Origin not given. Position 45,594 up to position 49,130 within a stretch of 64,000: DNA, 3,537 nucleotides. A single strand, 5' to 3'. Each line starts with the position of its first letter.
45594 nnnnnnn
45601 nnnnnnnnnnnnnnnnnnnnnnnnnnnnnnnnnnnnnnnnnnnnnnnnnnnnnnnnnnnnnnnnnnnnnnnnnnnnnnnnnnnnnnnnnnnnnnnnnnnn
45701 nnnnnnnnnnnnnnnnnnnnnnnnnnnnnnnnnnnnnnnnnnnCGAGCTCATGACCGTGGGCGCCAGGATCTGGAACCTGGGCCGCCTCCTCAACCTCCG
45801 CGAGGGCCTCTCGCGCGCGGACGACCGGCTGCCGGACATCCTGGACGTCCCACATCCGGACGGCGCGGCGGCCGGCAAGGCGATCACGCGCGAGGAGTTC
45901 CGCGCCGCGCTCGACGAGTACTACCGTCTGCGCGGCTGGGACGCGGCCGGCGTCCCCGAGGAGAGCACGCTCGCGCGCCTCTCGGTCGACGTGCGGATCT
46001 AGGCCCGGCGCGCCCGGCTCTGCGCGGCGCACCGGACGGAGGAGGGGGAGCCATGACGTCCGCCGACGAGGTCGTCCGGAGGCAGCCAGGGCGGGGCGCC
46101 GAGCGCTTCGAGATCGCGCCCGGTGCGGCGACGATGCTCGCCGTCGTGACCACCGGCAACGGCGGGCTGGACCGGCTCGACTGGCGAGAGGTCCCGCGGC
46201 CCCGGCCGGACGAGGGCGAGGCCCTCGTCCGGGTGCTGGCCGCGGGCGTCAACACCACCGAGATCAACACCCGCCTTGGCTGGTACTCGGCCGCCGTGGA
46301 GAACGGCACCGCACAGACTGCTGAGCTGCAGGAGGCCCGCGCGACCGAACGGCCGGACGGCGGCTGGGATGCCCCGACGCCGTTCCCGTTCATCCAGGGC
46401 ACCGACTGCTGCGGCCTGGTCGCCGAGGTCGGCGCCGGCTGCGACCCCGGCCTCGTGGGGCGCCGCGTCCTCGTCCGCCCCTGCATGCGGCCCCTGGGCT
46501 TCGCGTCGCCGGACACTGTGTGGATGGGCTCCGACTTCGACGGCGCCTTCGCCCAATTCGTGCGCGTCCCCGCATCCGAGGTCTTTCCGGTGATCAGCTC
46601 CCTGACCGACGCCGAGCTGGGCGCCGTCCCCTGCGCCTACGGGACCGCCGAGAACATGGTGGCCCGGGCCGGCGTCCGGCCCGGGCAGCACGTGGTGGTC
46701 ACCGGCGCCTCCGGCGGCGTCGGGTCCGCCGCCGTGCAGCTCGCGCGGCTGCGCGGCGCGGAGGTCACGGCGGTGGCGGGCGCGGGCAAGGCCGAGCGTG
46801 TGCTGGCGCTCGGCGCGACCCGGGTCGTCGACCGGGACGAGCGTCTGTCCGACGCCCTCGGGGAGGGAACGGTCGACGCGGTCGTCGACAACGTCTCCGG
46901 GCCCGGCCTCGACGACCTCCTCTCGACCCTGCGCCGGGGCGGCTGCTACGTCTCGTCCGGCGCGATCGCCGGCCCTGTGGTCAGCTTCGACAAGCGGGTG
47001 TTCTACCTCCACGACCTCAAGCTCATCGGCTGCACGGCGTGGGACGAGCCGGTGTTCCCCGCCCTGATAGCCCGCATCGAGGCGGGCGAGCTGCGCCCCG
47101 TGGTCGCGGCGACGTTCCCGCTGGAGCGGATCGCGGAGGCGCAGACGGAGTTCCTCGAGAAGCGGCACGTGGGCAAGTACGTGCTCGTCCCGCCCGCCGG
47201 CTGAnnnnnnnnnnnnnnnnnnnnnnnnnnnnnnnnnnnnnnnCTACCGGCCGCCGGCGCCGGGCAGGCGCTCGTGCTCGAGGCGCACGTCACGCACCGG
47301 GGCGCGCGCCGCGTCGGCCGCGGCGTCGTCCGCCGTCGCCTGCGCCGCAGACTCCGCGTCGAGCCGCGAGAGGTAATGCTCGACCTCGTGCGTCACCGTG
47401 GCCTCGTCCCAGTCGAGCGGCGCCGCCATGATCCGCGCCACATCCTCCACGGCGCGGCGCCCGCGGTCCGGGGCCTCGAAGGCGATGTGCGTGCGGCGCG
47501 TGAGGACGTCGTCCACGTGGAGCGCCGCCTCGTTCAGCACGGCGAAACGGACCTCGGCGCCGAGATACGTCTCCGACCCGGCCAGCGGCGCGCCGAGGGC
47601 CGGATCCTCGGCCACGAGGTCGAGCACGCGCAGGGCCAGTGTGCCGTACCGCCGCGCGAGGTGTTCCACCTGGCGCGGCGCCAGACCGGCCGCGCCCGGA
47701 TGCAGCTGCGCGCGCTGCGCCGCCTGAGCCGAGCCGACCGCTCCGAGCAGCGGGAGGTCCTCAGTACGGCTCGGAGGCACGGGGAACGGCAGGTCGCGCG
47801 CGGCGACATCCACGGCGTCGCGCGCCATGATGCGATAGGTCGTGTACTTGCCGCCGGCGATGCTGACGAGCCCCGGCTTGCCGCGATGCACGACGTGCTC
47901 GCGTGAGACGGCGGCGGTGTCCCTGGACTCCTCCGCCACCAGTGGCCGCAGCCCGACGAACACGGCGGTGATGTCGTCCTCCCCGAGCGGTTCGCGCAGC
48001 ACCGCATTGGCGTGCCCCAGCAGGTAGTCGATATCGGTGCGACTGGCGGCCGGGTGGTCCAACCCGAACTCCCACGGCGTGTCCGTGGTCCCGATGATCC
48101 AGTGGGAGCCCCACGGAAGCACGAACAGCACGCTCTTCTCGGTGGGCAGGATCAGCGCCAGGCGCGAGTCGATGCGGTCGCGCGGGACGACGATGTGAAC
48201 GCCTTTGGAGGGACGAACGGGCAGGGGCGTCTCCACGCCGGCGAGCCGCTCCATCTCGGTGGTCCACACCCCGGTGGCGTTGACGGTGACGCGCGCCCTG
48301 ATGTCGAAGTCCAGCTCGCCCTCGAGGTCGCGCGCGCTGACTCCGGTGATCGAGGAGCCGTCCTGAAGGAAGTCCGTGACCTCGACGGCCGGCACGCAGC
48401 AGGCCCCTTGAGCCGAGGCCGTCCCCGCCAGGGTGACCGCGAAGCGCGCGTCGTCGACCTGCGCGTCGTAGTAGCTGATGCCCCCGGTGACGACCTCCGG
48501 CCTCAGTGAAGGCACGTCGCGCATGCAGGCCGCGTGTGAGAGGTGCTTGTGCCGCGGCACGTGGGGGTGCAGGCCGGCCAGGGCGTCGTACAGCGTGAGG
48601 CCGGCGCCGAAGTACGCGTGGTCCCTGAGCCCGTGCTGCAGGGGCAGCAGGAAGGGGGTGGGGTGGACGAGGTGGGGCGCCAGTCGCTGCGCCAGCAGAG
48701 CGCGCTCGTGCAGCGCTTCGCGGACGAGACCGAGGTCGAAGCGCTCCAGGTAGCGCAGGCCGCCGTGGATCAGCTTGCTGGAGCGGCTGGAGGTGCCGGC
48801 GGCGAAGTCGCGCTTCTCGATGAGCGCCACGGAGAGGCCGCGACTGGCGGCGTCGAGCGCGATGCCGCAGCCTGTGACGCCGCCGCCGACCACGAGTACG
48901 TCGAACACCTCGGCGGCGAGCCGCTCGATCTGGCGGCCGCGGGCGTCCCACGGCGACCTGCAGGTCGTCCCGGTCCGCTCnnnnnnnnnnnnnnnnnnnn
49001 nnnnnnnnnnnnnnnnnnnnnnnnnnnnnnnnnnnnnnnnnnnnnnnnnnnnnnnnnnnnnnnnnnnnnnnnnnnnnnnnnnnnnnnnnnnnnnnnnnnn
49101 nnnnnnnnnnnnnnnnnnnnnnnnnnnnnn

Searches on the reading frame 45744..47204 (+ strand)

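Call 17: search_protein_families(library=pfam, proteins=[window:45744-47204:+], max_evalue=0.00001)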
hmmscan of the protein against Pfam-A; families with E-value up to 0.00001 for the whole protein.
window:45744-47204:+ (486 aa): 3 families
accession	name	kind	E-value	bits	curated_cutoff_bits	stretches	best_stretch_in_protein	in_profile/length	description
PF00107.32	ADH_zinc_N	-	8.9e-19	68.2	31.8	1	325-446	1-128/129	Zinc-binding dehydrogenase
PF13602.12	ADH_zinc_N_2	-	7.9e-16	59.6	27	1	356-481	1-134/134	Zinc-binding dehydrogenase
PF08240.17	ADH_N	-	5.2e-11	43.2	23.5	1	157-283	2-102/104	Alcohol dehydrogenase GroES-like domain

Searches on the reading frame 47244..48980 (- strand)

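Call 17: search_protein_families(library=pfam, proteins=[window:47244-48980:-], max_evalue=0.00001)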
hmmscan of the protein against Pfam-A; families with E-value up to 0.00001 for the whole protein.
window:47244-48980:- (578 aa): 5 families
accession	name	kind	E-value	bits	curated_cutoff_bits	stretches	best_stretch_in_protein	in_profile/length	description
PF01266.30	DAO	-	1e-58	200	27.9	1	27-383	1-353/353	FAD dependent oxidoreductase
PF16901.10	DAO_C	-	2.9e-32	111.6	31.4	1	404-528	1-125/126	C-terminal domain of alpha-glycerophosphate oxidase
PF12831.13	FAD_oxidored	-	7.1e-09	35.9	27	1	27-67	1-41/416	FAD dependent oxidoreductase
PF00890.30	FAD_binding_2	-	7.5e-09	35.7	20.4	0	27-68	1-42/414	FAD binding domain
PF01494.25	FAD_binding_3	-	2.6e-06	27.4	22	0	27-292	3-220/349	FAD binding domain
